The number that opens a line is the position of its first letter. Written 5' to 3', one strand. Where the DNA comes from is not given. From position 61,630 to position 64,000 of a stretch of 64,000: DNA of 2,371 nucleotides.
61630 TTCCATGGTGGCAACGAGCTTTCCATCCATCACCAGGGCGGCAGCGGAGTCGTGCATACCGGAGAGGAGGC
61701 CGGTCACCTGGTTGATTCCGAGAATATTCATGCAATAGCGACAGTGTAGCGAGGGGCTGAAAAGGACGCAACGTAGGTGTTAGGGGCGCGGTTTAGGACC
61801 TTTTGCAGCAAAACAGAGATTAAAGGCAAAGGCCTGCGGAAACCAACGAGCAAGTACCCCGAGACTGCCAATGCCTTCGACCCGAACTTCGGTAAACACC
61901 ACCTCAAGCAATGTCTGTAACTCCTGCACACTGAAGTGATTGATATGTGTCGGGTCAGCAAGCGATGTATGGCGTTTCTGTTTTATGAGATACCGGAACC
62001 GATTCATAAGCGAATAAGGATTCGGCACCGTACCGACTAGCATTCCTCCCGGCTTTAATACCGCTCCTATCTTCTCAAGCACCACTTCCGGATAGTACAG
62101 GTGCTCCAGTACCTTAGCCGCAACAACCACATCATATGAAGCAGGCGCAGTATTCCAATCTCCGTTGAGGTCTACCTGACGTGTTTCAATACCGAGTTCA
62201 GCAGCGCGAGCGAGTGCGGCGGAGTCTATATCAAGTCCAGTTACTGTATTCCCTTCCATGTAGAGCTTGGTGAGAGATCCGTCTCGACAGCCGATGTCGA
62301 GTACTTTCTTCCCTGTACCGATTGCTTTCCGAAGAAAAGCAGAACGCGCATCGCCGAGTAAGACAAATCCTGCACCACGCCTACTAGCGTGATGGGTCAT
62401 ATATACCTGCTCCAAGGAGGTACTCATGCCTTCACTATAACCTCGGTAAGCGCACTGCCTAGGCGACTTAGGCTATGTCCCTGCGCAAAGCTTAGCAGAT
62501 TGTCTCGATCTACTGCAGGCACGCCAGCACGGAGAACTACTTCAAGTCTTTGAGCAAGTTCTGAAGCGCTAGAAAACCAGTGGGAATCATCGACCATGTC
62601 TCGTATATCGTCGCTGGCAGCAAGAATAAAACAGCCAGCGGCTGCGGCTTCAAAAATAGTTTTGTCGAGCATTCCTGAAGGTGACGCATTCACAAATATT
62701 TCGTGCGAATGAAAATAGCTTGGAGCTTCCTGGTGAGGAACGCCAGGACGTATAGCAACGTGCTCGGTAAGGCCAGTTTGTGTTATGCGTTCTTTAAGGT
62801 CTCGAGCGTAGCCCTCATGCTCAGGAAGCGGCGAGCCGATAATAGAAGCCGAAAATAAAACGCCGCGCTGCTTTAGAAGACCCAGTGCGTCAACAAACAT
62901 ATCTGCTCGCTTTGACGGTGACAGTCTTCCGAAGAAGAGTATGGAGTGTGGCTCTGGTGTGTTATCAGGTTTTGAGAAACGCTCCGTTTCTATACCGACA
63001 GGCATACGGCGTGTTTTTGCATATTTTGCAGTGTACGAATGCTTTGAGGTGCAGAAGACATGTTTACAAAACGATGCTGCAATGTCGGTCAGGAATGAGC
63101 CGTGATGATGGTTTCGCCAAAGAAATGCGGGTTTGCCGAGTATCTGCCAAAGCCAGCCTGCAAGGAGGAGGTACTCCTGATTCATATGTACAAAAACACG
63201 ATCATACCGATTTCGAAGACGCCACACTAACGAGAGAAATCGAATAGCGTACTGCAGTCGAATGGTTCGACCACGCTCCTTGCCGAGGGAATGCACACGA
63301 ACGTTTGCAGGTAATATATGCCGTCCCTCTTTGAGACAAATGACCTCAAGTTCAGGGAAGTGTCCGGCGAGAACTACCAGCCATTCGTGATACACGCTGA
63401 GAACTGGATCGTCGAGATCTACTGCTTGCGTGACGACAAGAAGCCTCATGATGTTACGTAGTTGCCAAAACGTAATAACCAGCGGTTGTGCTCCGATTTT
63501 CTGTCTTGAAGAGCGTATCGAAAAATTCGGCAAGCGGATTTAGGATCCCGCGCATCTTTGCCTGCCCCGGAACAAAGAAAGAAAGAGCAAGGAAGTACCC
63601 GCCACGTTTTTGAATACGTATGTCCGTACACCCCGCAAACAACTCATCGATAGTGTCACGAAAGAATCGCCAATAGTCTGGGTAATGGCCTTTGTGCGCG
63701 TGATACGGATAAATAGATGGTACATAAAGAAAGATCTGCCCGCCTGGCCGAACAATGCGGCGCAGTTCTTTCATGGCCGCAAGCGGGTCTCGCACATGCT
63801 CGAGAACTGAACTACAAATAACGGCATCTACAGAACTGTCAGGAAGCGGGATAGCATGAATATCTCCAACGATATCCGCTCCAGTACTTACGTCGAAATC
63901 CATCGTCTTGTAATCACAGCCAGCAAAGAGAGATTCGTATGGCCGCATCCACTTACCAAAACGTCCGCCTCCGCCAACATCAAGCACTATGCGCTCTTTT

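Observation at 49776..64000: Surface-glycan locus combining NeuB/NeuA-type nonulosonic-acid genes with carbamoyl- and methyl-transferases, a TagF-like transferase, Wzx and an exostosin-like GT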

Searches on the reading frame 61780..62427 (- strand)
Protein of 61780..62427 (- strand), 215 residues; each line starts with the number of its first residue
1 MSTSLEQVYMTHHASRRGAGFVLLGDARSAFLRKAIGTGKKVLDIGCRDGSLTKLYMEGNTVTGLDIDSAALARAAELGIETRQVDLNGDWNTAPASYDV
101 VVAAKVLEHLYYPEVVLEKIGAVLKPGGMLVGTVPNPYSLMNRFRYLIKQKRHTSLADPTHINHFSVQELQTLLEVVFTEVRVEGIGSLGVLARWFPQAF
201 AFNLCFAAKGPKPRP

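Call 4: search_protein_families(library=pfam, proteins=[window:61780-62427:-], max_evalue=0.01)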
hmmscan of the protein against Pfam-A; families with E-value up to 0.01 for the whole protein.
window:61780-62427:- (215 aa): 10 families
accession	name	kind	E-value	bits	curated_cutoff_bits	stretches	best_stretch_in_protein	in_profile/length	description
PF13489.12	Methyltransf_23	-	1.9e-19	70.4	27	1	28-175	13-155/164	Methyltransferase domain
PF08242.18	Methyltransf_12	-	1.4e-15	58.2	30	1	43-130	1-98/98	Methyltransferase domain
PF08241.18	Methyltransf_11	-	2.4e-14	54.2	21.2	1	43-131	1-94/95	Methyltransferase domain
PF13649.12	Methyltransf_25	-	2.6e-12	47.7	27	1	42-128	1-97/97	Methyltransferase domain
PF13847.12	Methyltransf_31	-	3.7e-12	46.6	27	1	38-147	3-129/145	Methyltransferase domain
PF07021.18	MetW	-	2.1e-11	44.3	21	1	32-151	7-126/193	Methionine biosynthesis protein MetW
PF06325.19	PrmA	-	0.00054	20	22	1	32-130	155-256/296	Ribosomal protein L11 methyltransferase (PrmA)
PF05219.18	DREV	-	0.00059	19.5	26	1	38-139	94-193/265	DREV methyltransferase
PF02353.26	CMAS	-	0.0021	17.9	27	1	36-131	60-163/273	Mycolic acid cyclopropane synthetase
PF03291.22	mRNA_G-N7_MeTrfase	-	0.0098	15.5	26.6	0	115-147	163-195/315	mRNA (guanine-N(7))-methyltransferase domain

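Call 7: find_encoding_contigs(protein=window:61780-62427:-, flank=10000, max_places=6)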
Protein window:61780-62427:- (215 aa): 2 contigs read that carry it; 1 place shown.
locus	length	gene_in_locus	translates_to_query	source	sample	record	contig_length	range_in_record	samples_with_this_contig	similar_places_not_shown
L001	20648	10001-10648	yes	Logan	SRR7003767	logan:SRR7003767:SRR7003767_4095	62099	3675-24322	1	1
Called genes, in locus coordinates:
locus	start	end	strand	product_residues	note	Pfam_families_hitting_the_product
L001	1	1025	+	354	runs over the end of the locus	-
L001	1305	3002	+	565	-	PF01935:DUF87 (faint), PF02534:T4SS-DNA_transf, PF10412:TrwB_AAD_bind (weak), PF12696:TraG-D_C (weak)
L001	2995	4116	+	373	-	PF00932:LTD, PF00801:PKD (weak), PF18911:PKD_4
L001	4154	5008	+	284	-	PF00106:adh_short (faint), PF01370:Epimerase, PF04321:RmlD_sub_bind (weak), PF16363:GDP_Man_Dehyd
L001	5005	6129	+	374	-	PF13439:Glyco_transf_4, PF13579:Glyco_trans_4_4, PF00534:Glycos_transf_1, PF20706:GT4-conflict, PF13692:Glyco_trans_1_4, PF13524:Glyco_trans_1_2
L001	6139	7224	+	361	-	PF13439:Glyco_transf_4, PF13579:Glyco_trans_4_4, PF00534:Glycos_transf_1, PF13692:Glyco_trans_1_4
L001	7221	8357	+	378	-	PF13439:Glyco_transf_4, PF00534:Glycos_transf_1, PF13692:Glyco_trans_1_4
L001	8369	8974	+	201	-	PF05148:Methyltransf_8 (faint), PF13489:Methyltransf_23, PF08241:Methyltransf_11, PF08242:Methyltransf_12 (weak), PF13649:Methyltransf_25, PF13847:Methyltransf_31 (weak)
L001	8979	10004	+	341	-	PF00534:Glycos_transf_1, PF13692:Glyco_trans_1_4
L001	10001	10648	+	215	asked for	PF13489:Methyltransf_23, PF07021:MetW, PF13847:Methyltransf_31, PF08241:Methyltransf_11, PF08242:Methyltransf_12, PF13649:Methyltransf_25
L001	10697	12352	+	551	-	PF02543:Carbam_trans_N, PF00814:TsaD (faint), PF02543:Carbam_trans_N, PF16861:Carbam_trans_C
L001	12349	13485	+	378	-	PF00534:Glycos_transf_1, PF13692:Glyco_trans_1_4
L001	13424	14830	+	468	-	-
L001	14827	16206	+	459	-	PF04464:Glyphos_transf (faint)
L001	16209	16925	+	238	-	PF02348:CTP_transf_3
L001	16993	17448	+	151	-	PF07883:Cupin_2 (weak)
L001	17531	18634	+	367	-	PF03102:NeuB, PF08666:SAF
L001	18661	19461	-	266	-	PF05711:TylF, PF13578:Methyltransf_24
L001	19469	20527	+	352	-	PF03016:Exostosin_GT47, PF24785:RXYLT1_C (weak)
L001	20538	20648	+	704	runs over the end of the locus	PF04932:Wzy_C, PF13428:TPR_14 (faint), PF07719:TPR_2 (faint)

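Call 60: search_protein_families(library=pfam, proteins=[L001:4154-5008:+, L001:2995-4116:+, L001:5005-6129:+, L001:6139-7224:+, L001:7221-8357:+, L001:13424-14830:+], max_evalue=0.01)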
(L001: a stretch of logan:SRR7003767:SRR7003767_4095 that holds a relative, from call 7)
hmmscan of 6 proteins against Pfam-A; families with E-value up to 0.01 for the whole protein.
L001:4154-5008:+ (284 aa): 7 families
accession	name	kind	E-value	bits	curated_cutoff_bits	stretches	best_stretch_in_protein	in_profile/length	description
PF01370.27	Epimerase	-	2.6e-41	142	20.9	1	4-223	1-240/240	NAD dependent epimerase/dehydratase family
PF16363.11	GDP_Man_Dehyd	-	1.3e-34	120.6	27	1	5-243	1-268/332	GDP-mannose 4,6 dehydratase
PF04321.23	RmlD_sub_bind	-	1e-06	28.5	27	1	3-117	2-105/287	RmlD substrate binding domain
PF00106.31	adh_short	-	7.9e-06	25.9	26.6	1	2-32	1-31/195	short chain dehydrogenase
PF01073.25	3Beta_HSD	-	5.1e-05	22.9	22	1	5-114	1-117/280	3-beta hydroxysteroid dehydrogenase/isomerase family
PF02719.21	Polysacc_synt_2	-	0.00025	20.8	20.2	0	4-30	1-27/293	Polysaccharide biosynthesis protein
PF07993.18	NAD_binding_4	-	0.0019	17.8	20.1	0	6-26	1-21/258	Male sterility protein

L001:2995-4116:+ (373 aa): 3 families
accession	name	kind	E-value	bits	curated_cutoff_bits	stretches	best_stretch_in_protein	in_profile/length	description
PF00932.25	LTD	-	9.7e-20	71.4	34.3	2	15-135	2-106/109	Lamin Tail Domain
PF18911.6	PKD_4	-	4e-09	36.9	27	1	245-284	35-74/85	PKD domain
PF00801.26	PKD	-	3.3e-07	30.7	23.5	1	243-281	28-68/80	PKD domain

L001:5005-6129:+ (374 aa): 6 families
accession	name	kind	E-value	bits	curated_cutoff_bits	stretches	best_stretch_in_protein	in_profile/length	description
PF00534.26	Glycos_transf_1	-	1.6e-30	106.3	26.4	1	182-337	8-160/172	Glycosyl transferases group 1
PF13692.12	Glyco_trans_1_4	-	3.9e-28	98.9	27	1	191-331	3-138/142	Glycosyl transferases group 1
PF20706.3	GT4-conflict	-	1.9e-12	47.4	26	1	218-362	233-384/385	Family 4 Glycosyltransferase in conflict systems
PF13524.12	Glyco_trans_1_2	-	1e-10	42.2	25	1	216-364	13-143/144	Glycosyl transferase-like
PF13439.12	Glyco_transf_4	-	1.9e-10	41.5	28.5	1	15-177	1-169/170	Glycosyltransferase Family 4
PF13579.12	Glyco_trans_4_4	-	2.7e-09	38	29.7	1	16-173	1-158/158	Glycosyl transferase 4-like domain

L001:6139-7224:+ (361 aa): 5 families
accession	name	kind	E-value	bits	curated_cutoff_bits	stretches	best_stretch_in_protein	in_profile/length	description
PF00534.26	Glycos_transf_1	-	5.7e-24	85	26.4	1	191-340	15-162/172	Glycosyl transferases group 1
PF13692.12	Glyco_trans_1_4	-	1.6e-20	74.3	27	1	192-334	2-140/142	Glycosyl transferases group 1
PF13439.12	Glyco_transf_4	-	1.7e-13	51.4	28.5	1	14-177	1-169/170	Glycosyltransferase Family 4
PF13579.12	Glyco_trans_4_4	-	2.1e-09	38.3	29.7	1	15-172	1-157/158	Glycosyl transferase 4-like domain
PF20706.3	GT4-conflict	-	0.00045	19.7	26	1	194-312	200-323/385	Family 4 Glycosyltransferase in conflict systems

L001:7221-8357:+ (378 aa): 4 families
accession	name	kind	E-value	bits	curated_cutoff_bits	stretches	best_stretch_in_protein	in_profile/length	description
PF00534.26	Glycos_transf_1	-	5.2e-25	88.4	26.4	1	201-351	18-171/172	Glycosyl transferases group 1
PF13692.12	Glyco_trans_1_4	-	3.8e-22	79.5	27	1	201-338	4-142/142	Glycosyl transferases group 1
PF13439.12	Glyco_transf_4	-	3e-09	37.6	28.5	1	24-181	13-165/170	Glycosyltransferase Family 4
PF20706.3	GT4-conflict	-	0.0062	16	26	1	131-354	128-356/385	Family 4 Glycosyltransferase in conflict systems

L001:13424-14830:+ (468 aa): 0 families

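Call 80: search_protein_families(library=ncbifam, proteins=[L001:4154-5008:+, L001:5005-6129:+, L001:6139-7224:+, L001:7221-8357:+, L001:8369-8974:+, L001:8979-10004:+], max_evalue=0.00001)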
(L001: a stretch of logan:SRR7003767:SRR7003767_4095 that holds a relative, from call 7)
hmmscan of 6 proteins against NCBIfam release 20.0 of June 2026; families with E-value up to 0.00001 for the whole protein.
L001:4154-5008:+ (284 aa): 16 families
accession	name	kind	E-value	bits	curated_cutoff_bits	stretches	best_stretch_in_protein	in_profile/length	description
TIGR01181.1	dTDP_gluc_dehyt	equivalog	2e-25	89.6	365.1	1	4-277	2-305/321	dTDP-glucose 4,6-dehydratase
TIGR04180.1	EDH_00030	hypoth_equivalog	3.1e-20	72.5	475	1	4-237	1-252/297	NAD-dependent 4,6-dehydratase LegB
TIGR02197.1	heptose_epim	equivalog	4.4e-20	72.1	274.6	1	4-236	1-255/316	ADP-glyceromanno-heptose 6-epimerase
TIGR01179.1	galE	equivalog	4.1e-19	68.6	262.3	1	4-278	2-320/332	UDP-glucose 4-epimerase GalE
NF007582.0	PRK10217.1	equivalog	2.5e-16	59.7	698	1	117-235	148-264/355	dTDP-glucose 4,6-dehydratase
NF007490.0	PRK10084.1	subfamily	1.4e-13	50.6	649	1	122-233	160-269/361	dTDP-glucose 4,6-dehydratase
NF011728.1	PRK15181.1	equivalog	8.8e-11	41.4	760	1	2-209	16-246/348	Vi polysaccharide biosynthesis UDP-N-acetylglucosaminuronic acid C-4 epimerase TviC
NF042422.1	oxyalk_red_OleD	equivalog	9.6e-10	38.3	580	1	4-114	3-111/329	2-alkyl-3-oxoalkanoate reductase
NF008872.0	PRK11908.1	equivalog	1.6e-09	37.2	294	0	128-235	148-265/349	bifunctional UDP-4-keto-pentose/UDP-xylose synthase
NF008360.0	PRK11150.1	equivalog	1.7e-09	37.3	452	1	4-235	2-248/310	ADP-glyceromanno-heptose 6-epimerase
TIGR03466.1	HpnA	hypoth_equivalog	5.5e-09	35.4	367.65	1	3-124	2-124/327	hopanoid-associated sugar epimerase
NF041015.1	UDPsulfquin_syn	equivalog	7.5e-09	35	575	0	168-214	234-280/384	UDP-sulfoquinovose synthase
NF007956.0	PRK10675.1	subfamily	5.2e-08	32.4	394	1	3-52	2-50/338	UDP-glucose 4-epimerase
NF047922.1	GDPFucSynFcl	equivalog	2.6e-07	30.4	500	0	127-278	132-296/308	GDP-L-fucose synthase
NF043036.1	ErythonDh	equivalog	4.2e-07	29.5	325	1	3-119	2-131/321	D-erythronate dehydrogenase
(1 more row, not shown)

L001:5005-6129:+ (374 aa): 35 families (the best 25 are shown)
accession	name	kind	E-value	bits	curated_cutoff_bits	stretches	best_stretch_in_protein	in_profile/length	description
NF047684.1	TeichurnBiosyTuaC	equivalog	2.5e-23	82.7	550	1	86-369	109-388/391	teichuronic acid biosynthesis protein TuaC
NF041876.1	EPS_EpsE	equivalog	3.8e-23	82.4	400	1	168-361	189-387/389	exopolysaccharide biosynthesis GT4 family glycosyltransferase EpsE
TIGR03999.1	thiol_BshA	equivalog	4.8e-21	75.1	273.7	1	138-367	139-370/375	N-acetyl-alpha-D-glucosaminyl L-malate synthase BshA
TIGR03088.1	stp2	hypoth_equivalog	6e-21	74.9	409.05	1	197-369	202-372/374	TIGR03088 family PEP-CTERM/XrtA system glycosyltransferase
TIGR04047.1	MSMEG_0565_glyc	hypoth_equivalog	9.2e-16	57.9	259.85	1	230-362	243-366/373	MSMEG_0565 family glycosyltransferase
TIGR02095.1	glgA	subfamily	1.1e-13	50.7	328.45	1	188-367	293-474/477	glycogen/starch synthase, ADP-glucose type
TIGR02918.1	TIGR02918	equivalog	2.1e-13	49.8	574.6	1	191-295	321-425/500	accessory Sec system glycosyltransferase GtfA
TIGR04063.1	stp3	hypoth_equivalog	7.3e-13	48.1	442.05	1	202-369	226-394/397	TIGR04063 family PEP-CTERM/XrtA system glycosyltransferase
TIGR04005.1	wcaL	equivalog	1.4e-12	47.2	537.6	1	150-364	181-400/406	colanic acid biosynthesis glycosyltransferase WcaL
TIGR02149.1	glgA_Coryne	subfamily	2.6e-12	46.6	302.4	1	191-362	206-382/391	glycogen synthase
TIGR03449.1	mycothiol_MshA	equivalog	2.6e-12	46.4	462.5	1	228-371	269-404/406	D-inositol-3-phosphate glycosyltransferase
NF012028.0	PRK15484.1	subfamily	3.5e-12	46.1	618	1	228-363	244-371/380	lipopolysaccharide N-acetylglucosaminyltransferase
NF038255.1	exopoly_VpsD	equivalog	3.9e-12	45.7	300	1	169-298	181-318/381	VpsD family glycosyltransferase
NF038229.1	Glyco4_Geo_Pelo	equivalog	4.1e-12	45.8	400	1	169-296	137-271/338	GPMC system family 4 glycosyltransferase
NF046085.1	XrtY_assoc_Gly1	equivalog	6.8e-12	44.9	400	1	191-361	211-375/387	XrtY-associated glycosyltransferase XYAG1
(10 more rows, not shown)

L001:6139-7224:+ (361 aa): 21 families
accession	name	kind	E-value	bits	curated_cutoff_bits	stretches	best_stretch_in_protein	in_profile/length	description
TIGR03088.1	stp2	hypoth_equivalog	7.1e-20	71.4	409.05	1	151-336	149-338/374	TIGR03088 family PEP-CTERM/XrtA system glycosyltransferase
NF041876.1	EPS_EpsE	equivalog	2.7e-18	66.4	400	1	191-341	213-366/389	exopolysaccharide biosynthesis GT4 family glycosyltransferase EpsE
NF047684.1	TeichurnBiosyTuaC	equivalog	2.4e-14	53.1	550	1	192-335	220-353/391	teichuronic acid biosynthesis protein TuaC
NF038011.1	PelF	equivalog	6.8e-14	51.8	100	1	128-321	243-442/489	GT4 family glycosyltransferase PelF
TIGR02149.1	glgA_Coryne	subfamily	3.3e-13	49.5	302.4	1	134-322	136-335/391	glycogen synthase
TIGR03999.1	thiol_BshA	equivalog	1e-12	47.7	273.7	1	215-335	227-337/375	N-acetyl-alpha-D-glucosaminyl L-malate synthase BshA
NF050063.1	ProtGlycPglJ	equivalog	1.9e-12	47.1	500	1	153-335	156-331/363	N-acetylgalactosamine-N,N'-diacetylbacillosaminyl-diphospho-undecaprenol 4-alpha-N-acetylgalactosaminyltransferase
NF038229.1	Glyco4_Geo_Pelo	equivalog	3e-11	42.9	400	1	254-311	221-278/338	GPMC system family 4 glycosyltransferase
TIGR04348.1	TIGR04348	equivalog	5.2e-11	42.1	300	1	237-332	179-273/310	selenoneine biosynthesis selenosugar synthase SenB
TIGR04063.1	stp3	hypoth_equivalog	6.2e-11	41.8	442.05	1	130-339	145-363/397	TIGR04063 family PEP-CTERM/XrtA system glycosyltransferase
NF007396.0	PRK09922.1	equivalog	5.9e-10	38.5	385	1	149-334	142-324/361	lipopolysaccharide 1,6-galactosyltransferase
TIGR04157.1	glyco_rSAM_CFB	subfamily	2.2e-09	36.8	400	1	137-321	164-351/406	TIGR04157 family glycosyltransferase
TIGR04047.1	MSMEG_0565_glyc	hypoth_equivalog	2.6e-09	36.7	259.85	1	135-334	132-339/373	MSMEG_0565 family glycosyltransferase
TIGR03449.1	mycothiol_MshA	equivalog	3.2e-08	32.9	462.5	1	139-341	161-374/406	D-inositol-3-phosphate glycosyltransferase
NF041879.1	EPS_EpsH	equivalog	1.7e-07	30.4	800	1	138-310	185-352/431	exopolysaccharide biosynthesis glycosyltransferase EpsH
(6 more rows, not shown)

L001:7221-8357:+ (378 aa): 21 families
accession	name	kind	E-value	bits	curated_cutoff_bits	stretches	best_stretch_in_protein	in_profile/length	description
TIGR03088.1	stp2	hypoth_equivalog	6e-21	74.9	409.05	1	198-356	194-356/374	TIGR03088 family PEP-CTERM/XrtA system glycosyltransferase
TIGR03999.1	thiol_BshA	equivalog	2.2e-18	66.4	273.7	1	201-357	202-357/375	N-acetyl-alpha-D-glucosaminyl L-malate synthase BshA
NF041876.1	EPS_EpsE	equivalog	1.1e-17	64.4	400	1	159-357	171-380/389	exopolysaccharide biosynthesis GT4 family glycosyltransferase EpsE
NF011726.0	PRK15179.1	equivalog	2.3e-14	52.6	733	1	199-356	518-677/694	Vi polysaccharide biosynthesis protein TviE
NF050063.1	ProtGlycPglJ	equivalog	4.6e-13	49.1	500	1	201-355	197-349/363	N-acetylgalactosamine-N,N'-diacetylbacillosaminyl-diphospho-undecaprenol 4-alpha-N-acetylgalactosaminyltransferase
NF038255.1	exopoly_VpsD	equivalog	1.5e-11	43.8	300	1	199-316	204-326/381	VpsD family glycosyltransferase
TIGR02918.1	TIGR02918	equivalog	4.4e-11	42.2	574.6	1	198-307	319-427/500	accessory Sec system glycosyltransferase GtfA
NF007396.0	PRK09922.1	equivalog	2e-10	40.1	385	1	190-318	174-299/361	lipopolysaccharide 1,6-galactosyltransferase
NF047880.1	glyco_SdgA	exception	2.9e-10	39.3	800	1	201-356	318-474/488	serine-aspartate repeat adhesin O-glycosyltransferase SdgA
NF049988.1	MGlcDAGSynMgs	equivalog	8.4e-10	38.5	400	1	199-301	214-318/398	alpha-monoglucosyldiacylglycerol synthase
NF047684.1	TeichurnBiosyTuaC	equivalog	2.2e-09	36.7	550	1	202-359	223-375/391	teichuronic acid biosynthesis protein TuaC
NF047881.1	glyco_SdgB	exception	1.2e-08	34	800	1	197-353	320-477/496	serine-aspartate repeat adhesin O-glycosyltransferase SdgB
NF050056.1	ProtGlycPglH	equivalog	1.7e-08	34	600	1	201-354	182-335/354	GalNAc-alpha-(1->4)-GalNAc-alpha-(1->3)-diNAcBac-PP-undecaprenol alpha-1,4-N-acetyl-D-galactosaminyltransferase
NF012034.0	PRK15490.1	equivalog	2.4e-08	32.8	813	1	220-311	420-511/578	Vi polysaccharide biosynthesis glycosyltransferase TviE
NF038011.1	PelF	equivalog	1.6e-07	30.7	100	1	202-343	310-462/489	GT4 family glycosyltransferase PelF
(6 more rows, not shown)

L001:8369-8974:+ (201 aa): 5 families
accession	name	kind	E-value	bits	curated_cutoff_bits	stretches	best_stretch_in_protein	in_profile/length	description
NF045667.1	MTase_DVU1556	equivalog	4.3e-10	39.4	155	1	15-111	16-119/213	DVU_1556 family methyltransferase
NF001241.0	PRK00216.1-2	equivalog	1.4e-07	31.4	327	1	62-121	98-157/231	demethylmenaquinone methyltransferase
NF001243.0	PRK00216.1-4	equivalog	3.3e-07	29.9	235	1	55-143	95-183/237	demethylmenaquinone methyltransferase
NF008823.0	PRK11873.1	subfamily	5.2e-07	29.4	263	1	64-110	134-180/272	arsenite methyltransferase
TIGR02752.1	MenG_heptapren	equivalog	6.9e-06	25.8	419.85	1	59-142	97-180/231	demethylmenaquinone methyltransferase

L001:8979-10004:+ (341 aa): 3 families
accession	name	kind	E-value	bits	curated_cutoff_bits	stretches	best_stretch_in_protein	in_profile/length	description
NF041876.1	EPS_EpsE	equivalog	3.7e-14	52.8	400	1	144-289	186-337/389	exopolysaccharide biosynthesis GT4 family glycosyltransferase EpsE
NF038295.1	EPS_HpsP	equivalog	8.5e-07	28.3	550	1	156-282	199-322/388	hormogonium polysaccharide biosynthesis glycosyltransferase HpsP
NF038229.1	Glyco4_Geo_Pelo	equivalog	9e-07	28.2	400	1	125-278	114-267/338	GPMC system family 4 glycosyltransferase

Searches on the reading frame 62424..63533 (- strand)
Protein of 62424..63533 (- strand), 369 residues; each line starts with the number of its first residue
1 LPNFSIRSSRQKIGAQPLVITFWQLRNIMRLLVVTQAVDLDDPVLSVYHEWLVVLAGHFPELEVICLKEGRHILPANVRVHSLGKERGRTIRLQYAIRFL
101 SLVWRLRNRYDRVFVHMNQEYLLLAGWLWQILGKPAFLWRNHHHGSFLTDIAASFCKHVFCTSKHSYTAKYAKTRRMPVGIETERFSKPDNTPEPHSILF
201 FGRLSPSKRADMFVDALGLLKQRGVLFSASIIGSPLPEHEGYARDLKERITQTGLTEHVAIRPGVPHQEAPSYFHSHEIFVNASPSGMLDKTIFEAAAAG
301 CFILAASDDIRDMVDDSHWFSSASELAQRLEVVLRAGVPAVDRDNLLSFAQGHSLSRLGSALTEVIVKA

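Call 4: search_protein_families(library=pfam, proteins=[window:62424-63533:-], max_evalue=0.01)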
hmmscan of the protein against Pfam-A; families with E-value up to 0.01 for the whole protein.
window:62424-63533:- (369 aa): 3 families
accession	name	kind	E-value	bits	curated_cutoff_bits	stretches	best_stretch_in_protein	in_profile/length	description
PF13692.12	Glyco_trans_1_4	-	1.2e-11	45.5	27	1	196-328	2-134/142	Glycosyl transferases group 1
PF00534.26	Glycos_transf_1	-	2.8e-09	37.2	26.4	1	188-306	8-122/172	Glycosyl transferases group 1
PF13524.12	Glyco_trans_1_2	-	3e-05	24.4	25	1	230-333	18-111/144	Glycosyl transferase-like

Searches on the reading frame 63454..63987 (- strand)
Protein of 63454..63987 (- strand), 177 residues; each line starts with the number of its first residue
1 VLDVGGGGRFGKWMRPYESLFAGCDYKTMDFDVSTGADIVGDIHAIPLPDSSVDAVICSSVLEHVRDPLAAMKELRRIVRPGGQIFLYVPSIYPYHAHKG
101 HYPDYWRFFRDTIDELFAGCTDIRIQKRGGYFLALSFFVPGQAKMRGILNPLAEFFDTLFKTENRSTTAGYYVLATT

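Call 4: search_protein_families(library=pfam, proteins=[window:63454-63987:-], max_evalue=0.01)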
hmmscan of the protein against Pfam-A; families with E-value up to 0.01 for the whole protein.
window:63454-63987:- (177 aa): 7 families
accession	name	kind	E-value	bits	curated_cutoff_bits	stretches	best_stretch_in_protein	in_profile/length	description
PF08241.18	Methyltransf_11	-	1.7e-15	57.9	21.2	1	2-86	1-94/95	Methyltransferase domain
PF13489.12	Methyltransf_23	-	6.5e-10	39.4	27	1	2-108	27-137/164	Methyltransferase domain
PF13649.12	Methyltransf_25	-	3.5e-08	34.5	27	1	39-83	51-97/97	Methyltransferase domain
PF08242.18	Methyltransf_12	-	5.8e-08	33.8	30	1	48-84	56-97/98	Methyltransferase domain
PF13847.12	Methyltransf_31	-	1.3e-06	28.6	27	1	40-86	60-108/145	Methyltransferase domain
PF05148.21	Methyltransf_8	-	4.4e-05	23.9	27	1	36-86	106-155/219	Hypothetical methyltransferase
PF01209.24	Ubie_methyltran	-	0.00015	21.6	20.1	1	40-107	104-171/233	ubiE/COQ5 methyltransferase family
